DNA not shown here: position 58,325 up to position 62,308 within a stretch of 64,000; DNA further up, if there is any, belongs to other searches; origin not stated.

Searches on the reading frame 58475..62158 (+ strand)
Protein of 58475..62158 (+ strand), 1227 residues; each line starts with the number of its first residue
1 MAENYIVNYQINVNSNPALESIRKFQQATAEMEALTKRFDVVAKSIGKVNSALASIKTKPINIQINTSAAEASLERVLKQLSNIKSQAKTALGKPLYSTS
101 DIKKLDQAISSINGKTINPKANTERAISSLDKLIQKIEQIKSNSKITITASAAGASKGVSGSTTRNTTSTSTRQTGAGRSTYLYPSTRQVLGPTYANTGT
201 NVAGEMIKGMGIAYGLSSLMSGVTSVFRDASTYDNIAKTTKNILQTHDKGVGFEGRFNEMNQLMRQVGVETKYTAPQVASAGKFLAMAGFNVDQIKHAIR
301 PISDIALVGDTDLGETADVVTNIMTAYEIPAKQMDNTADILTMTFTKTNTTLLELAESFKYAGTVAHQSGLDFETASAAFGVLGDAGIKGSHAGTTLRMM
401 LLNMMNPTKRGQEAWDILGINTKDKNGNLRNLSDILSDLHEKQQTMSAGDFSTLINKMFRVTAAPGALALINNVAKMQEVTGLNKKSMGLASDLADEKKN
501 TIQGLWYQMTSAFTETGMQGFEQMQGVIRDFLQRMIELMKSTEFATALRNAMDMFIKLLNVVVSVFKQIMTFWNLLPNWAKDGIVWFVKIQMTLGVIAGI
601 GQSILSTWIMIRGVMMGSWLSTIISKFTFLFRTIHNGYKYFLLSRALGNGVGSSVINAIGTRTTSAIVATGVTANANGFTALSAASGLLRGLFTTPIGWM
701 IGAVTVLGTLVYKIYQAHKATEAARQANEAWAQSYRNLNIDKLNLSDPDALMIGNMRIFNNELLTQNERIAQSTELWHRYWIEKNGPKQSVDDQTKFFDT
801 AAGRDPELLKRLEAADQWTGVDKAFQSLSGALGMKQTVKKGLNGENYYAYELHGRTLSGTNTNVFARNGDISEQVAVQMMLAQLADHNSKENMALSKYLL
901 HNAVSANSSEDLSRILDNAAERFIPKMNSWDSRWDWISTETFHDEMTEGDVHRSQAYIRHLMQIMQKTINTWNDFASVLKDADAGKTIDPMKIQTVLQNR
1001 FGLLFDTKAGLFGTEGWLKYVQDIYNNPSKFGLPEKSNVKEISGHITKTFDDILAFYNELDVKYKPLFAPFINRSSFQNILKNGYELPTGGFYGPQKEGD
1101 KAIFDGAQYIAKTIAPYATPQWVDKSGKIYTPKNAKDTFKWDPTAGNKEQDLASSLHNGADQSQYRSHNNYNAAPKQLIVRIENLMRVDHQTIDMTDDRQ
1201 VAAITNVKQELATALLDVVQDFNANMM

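Call 11: search_protein_families(library=phrogs, proteins=[window:58475-62158:+], max_evalue=0.00001)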
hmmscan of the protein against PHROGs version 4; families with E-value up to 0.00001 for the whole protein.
window:58475-62158:+ (1227 aa): 23 families
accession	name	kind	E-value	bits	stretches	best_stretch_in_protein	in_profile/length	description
phrog_1533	-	tail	4.4e-75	254.2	1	25-727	53-683/1688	tail length tape measure protein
phrog_9696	-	tail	6.4e-59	200.8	1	202-537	56-360/1415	tail length tape measure protein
phrog_991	-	tail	3.1e-52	178.5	1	40-714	113-666/1966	tail length tape measure protein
phrog_28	-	tail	1.8e-51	176.9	1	60-716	125-678/1228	tail length tape measure protein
phrog_1272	-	tail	3.5e-48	165.2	1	22-720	44-678/1606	tail length tape measure protein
phrog_4704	-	tail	4.6e-47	162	1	24-543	53-529/625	tail length tape measure protein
phrog_5218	-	unknown function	2.5e-40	139.6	1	24-726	51-673/1599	-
phrog_16692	-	unknown function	7.8e-40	138.1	1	200-584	149-536/1107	-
phrog_167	-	tail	5.9e-39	134.6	1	25-974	48-888/1555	tail length tape measure protein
phrog_5493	-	tail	4.8e-37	128.8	1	258-475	92-309/1102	tail length tape measure protein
phrog_19074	-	unknown function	1.8e-35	123.2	1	257-678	176-587/1384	-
phrog_1293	-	tail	2.8e-28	99.3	1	25-517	66-478/1424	tail length tape measure protein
phrog_38390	-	tail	1.4e-25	90.6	1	201-512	31-330/1029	tail length tape measure protein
phrog_28420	-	tail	3.9e-22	79.2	1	258-434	80-256/906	tail length tape measure protein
phrog_37649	-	tail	4.2e-21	75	1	257-549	478-765/2006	tail length tape measure protein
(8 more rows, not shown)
